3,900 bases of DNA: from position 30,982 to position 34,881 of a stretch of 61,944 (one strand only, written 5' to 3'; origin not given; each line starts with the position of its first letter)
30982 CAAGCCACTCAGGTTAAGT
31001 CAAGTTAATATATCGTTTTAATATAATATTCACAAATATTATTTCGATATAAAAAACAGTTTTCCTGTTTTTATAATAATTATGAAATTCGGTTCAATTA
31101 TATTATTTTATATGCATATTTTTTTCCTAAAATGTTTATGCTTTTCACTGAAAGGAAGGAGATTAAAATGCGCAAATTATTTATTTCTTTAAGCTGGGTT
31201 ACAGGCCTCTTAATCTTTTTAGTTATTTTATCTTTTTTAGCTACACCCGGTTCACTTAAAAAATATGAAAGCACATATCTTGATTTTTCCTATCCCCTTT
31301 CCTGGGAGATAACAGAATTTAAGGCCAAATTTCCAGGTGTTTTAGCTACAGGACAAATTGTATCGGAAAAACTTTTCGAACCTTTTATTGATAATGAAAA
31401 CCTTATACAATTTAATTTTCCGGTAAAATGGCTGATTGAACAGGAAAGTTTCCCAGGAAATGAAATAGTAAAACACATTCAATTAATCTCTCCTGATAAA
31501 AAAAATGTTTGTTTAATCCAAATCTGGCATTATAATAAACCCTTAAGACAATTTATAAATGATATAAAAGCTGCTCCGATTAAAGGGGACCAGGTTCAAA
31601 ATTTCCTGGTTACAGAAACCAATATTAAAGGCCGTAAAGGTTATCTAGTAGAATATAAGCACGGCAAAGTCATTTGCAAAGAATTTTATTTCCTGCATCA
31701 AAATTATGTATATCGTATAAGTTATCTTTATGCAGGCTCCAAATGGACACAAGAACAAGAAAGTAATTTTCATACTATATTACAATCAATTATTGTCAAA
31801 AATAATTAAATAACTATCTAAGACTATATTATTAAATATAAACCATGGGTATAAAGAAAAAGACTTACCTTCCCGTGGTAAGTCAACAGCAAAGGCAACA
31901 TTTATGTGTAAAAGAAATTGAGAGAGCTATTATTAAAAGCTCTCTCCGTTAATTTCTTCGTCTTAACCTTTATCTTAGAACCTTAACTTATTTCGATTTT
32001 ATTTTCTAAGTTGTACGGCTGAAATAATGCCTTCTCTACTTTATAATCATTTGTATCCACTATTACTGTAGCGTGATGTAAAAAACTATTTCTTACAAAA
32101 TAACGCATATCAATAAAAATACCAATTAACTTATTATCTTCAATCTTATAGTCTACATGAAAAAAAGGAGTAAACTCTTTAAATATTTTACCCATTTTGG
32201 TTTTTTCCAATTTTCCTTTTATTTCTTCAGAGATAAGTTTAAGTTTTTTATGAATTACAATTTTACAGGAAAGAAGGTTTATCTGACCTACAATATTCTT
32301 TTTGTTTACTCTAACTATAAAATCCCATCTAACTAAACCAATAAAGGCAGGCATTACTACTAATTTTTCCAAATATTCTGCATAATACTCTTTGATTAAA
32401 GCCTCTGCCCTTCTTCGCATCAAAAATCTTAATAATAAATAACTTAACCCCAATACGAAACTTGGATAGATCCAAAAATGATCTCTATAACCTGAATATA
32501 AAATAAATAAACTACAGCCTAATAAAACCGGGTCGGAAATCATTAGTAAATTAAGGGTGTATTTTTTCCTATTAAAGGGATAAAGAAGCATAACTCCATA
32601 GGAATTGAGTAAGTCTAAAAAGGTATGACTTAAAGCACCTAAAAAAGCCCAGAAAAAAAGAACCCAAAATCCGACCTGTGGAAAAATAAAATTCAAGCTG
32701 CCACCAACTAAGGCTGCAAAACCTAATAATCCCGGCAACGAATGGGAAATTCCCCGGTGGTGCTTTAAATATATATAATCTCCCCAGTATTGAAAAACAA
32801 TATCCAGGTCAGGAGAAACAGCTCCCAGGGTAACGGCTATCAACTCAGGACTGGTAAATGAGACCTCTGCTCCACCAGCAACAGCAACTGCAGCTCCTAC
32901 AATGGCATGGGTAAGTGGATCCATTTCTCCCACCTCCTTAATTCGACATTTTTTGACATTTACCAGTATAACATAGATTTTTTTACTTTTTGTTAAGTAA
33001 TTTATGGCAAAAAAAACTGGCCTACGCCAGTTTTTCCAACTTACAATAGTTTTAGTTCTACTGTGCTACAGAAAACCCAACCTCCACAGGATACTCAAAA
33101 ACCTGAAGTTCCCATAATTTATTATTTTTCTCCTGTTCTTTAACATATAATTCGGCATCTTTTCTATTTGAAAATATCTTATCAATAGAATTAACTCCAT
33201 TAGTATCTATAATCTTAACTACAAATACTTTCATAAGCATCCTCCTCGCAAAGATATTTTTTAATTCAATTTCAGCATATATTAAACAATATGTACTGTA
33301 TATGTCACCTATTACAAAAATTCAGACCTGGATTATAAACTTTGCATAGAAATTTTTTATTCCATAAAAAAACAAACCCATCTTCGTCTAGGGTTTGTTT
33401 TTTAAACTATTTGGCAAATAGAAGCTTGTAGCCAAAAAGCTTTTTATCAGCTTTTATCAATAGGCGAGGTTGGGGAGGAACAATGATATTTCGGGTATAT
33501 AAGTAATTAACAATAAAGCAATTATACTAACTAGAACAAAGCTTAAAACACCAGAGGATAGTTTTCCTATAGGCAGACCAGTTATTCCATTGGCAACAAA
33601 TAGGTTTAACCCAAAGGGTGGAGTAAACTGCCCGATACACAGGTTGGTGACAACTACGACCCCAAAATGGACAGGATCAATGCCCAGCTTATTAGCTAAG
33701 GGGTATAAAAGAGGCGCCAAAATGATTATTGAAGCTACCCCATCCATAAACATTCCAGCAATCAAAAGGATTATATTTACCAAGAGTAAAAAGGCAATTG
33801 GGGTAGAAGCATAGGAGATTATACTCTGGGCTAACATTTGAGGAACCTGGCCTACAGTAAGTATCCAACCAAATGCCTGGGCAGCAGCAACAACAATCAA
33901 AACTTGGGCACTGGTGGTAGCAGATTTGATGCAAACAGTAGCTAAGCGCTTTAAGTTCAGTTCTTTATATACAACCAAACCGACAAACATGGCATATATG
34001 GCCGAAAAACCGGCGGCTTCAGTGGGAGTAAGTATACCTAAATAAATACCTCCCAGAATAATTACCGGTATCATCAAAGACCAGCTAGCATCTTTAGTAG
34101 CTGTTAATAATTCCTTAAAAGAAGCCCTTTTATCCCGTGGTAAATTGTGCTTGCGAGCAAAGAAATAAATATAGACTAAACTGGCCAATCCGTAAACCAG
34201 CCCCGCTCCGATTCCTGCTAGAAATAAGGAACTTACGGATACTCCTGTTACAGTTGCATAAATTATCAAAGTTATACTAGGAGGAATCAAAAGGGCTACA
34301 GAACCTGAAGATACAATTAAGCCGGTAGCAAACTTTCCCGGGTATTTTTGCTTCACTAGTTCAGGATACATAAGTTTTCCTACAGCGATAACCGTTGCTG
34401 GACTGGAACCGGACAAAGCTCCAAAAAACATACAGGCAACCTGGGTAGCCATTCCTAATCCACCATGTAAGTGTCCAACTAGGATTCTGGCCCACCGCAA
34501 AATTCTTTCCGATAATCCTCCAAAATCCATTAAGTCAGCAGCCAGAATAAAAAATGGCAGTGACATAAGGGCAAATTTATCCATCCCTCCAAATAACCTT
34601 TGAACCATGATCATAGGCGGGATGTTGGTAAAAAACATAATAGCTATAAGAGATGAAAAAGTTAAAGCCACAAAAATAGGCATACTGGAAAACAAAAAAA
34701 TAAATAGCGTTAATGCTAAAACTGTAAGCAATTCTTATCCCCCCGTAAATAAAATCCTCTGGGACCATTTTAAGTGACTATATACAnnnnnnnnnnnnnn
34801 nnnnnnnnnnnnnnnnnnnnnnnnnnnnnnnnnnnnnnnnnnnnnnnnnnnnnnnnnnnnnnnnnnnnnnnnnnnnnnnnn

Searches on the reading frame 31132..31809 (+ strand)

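Call 66: search_protein_families(library=pfam, max_evalue=0.00001, proteins=[window:31132-31809:+])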
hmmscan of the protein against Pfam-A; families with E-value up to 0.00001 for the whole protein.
window:31132-31809:+ (225 aa): 1 family
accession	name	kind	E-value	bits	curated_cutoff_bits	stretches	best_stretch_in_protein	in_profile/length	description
PF18933.6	PsbP_2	-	6.3e-09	36.5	27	1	80-219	42-181/184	PsbP-like protein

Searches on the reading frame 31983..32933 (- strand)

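Call 66: search_protein_families(library=pfam, max_evalue=0.00001, proteins=[window:31983-32933:-])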
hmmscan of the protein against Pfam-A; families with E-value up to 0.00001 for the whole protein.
window:31983-32933:- (316 aa): 1 family
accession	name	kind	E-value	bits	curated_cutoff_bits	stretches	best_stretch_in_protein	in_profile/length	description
PF04307.19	YdjM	-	6.6e-34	117.4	29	1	4-175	1-175/176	YdjM inner membrane protein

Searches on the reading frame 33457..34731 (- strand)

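Call 66: search_protein_families(library=pfam, max_evalue=0.00001, proteins=[window:33457-34731:-])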
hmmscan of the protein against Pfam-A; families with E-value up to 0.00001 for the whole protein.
window:33457-34731:- (424 aa): 1 family
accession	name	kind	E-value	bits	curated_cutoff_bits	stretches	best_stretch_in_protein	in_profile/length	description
PF06808.19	DctM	-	9e-122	407.3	23.8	1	8-415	3-413/413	Tripartite ATP-independent periplasmic transporter, DctM component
